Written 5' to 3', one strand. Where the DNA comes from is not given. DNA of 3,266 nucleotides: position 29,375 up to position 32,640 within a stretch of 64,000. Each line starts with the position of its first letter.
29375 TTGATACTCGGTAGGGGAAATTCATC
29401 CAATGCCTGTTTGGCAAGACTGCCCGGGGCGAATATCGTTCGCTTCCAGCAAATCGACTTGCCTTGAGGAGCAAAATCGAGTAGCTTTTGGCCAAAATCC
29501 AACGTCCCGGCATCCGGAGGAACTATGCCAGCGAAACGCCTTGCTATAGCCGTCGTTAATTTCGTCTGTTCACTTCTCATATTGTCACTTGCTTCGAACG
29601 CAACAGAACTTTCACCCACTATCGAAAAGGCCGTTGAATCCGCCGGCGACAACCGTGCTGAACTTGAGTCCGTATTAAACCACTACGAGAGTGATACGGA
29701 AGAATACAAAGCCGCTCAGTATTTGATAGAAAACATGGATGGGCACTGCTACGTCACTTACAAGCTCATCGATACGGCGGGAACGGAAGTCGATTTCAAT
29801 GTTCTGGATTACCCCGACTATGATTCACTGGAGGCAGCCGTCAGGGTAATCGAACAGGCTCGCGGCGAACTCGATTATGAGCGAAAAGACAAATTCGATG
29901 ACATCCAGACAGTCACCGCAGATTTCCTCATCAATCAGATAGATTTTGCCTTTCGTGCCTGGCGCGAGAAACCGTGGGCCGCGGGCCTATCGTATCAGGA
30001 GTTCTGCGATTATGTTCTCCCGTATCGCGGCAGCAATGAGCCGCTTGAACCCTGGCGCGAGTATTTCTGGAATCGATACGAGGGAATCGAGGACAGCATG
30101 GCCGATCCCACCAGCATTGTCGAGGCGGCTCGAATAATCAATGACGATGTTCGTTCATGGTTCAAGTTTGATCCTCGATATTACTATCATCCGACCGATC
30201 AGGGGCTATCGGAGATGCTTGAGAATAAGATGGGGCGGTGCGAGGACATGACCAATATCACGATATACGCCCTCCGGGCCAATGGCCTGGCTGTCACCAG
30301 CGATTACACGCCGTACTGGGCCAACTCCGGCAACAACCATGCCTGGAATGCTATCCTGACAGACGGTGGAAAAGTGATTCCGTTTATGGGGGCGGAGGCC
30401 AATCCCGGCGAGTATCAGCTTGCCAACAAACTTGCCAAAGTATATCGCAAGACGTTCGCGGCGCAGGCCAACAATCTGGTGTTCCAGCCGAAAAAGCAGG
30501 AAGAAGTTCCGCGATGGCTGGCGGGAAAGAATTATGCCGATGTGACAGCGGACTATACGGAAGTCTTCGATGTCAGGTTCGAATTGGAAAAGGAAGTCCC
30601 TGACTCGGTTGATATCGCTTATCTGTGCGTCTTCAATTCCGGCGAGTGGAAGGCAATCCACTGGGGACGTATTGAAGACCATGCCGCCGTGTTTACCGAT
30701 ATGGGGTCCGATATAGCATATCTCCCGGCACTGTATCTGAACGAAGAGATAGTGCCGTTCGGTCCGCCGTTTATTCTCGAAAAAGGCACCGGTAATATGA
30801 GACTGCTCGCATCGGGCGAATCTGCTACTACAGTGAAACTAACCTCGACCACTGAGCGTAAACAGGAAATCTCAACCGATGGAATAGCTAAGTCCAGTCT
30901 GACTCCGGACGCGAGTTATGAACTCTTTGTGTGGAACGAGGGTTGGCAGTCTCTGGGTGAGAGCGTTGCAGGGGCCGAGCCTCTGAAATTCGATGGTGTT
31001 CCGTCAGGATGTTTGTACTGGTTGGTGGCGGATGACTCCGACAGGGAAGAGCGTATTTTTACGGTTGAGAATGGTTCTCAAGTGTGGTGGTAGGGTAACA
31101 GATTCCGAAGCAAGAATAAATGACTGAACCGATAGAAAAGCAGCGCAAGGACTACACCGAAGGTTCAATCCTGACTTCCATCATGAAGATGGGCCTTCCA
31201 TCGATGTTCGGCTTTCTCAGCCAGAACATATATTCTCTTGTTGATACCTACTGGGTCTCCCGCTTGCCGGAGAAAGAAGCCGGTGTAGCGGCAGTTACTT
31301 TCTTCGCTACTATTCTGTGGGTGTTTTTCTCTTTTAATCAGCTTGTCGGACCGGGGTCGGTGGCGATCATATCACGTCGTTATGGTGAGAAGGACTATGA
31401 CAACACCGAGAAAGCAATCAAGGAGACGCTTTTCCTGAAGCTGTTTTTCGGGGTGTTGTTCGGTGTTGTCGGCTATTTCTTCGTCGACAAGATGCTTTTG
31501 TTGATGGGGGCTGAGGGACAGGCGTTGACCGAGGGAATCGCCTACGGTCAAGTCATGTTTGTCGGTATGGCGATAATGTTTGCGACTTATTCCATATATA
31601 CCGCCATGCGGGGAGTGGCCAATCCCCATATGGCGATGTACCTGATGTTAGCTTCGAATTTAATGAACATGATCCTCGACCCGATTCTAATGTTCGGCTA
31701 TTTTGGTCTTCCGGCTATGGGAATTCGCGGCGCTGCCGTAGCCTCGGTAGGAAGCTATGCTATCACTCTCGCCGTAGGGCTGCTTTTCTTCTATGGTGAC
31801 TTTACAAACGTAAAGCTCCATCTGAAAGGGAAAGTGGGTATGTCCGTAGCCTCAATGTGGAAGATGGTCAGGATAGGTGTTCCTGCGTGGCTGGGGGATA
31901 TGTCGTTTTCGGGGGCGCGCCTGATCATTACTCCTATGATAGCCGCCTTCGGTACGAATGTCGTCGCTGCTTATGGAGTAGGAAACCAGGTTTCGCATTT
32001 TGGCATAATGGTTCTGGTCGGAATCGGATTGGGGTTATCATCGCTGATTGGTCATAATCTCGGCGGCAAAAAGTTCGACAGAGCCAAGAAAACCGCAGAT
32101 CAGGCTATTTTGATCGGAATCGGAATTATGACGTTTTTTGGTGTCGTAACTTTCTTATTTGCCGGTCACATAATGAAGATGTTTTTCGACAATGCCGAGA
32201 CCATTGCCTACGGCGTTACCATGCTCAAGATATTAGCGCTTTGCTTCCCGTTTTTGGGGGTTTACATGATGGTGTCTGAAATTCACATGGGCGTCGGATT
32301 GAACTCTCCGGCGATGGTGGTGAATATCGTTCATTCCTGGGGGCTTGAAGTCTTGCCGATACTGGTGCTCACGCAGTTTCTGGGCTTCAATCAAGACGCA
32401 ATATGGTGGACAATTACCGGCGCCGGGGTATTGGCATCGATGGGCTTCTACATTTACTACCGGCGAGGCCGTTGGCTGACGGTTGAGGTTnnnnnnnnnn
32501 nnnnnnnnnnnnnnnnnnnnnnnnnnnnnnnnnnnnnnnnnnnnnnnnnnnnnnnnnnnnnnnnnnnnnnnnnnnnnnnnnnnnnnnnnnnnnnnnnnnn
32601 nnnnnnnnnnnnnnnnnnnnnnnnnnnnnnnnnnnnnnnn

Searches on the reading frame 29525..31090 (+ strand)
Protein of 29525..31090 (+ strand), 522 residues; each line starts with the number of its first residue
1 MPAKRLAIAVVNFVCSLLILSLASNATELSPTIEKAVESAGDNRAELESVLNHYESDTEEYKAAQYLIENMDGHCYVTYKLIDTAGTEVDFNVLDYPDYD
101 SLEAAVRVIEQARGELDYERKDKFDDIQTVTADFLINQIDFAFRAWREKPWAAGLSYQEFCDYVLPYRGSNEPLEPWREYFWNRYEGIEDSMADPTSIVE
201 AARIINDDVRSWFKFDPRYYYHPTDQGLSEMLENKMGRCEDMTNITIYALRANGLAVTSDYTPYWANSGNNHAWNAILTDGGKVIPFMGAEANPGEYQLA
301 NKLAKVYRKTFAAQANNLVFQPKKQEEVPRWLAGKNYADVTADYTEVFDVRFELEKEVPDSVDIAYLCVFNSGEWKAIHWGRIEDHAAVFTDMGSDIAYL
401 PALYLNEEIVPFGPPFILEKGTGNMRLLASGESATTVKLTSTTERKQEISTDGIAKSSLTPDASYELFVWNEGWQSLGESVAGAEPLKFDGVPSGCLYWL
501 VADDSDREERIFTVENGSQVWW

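Call 89: search_protein_families(library=pfam, max_evalue=0.00001, proteins=[window:29525-31090:+])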
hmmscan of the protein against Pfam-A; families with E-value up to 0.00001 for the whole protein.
window:29525-31090:+ (522 aa): 1 family
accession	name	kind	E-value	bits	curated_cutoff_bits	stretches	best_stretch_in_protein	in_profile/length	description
PF01841.26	Transglut_core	-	9.9e-11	42.3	23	1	193-283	9-102/108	Transglutaminase-like superfamily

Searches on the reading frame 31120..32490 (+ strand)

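Call 89: search_protein_families(library=pfam, max_evalue=0.00001, proteins=[window:31120-32490:+])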
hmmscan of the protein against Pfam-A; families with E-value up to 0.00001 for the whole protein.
window:31120-32490:+ (457 aa): 1 family
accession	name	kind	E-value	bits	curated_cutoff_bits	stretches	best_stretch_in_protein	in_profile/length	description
PF01554.23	MatE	-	2.3e-54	183.9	24.9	2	255-411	1-156/161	MatE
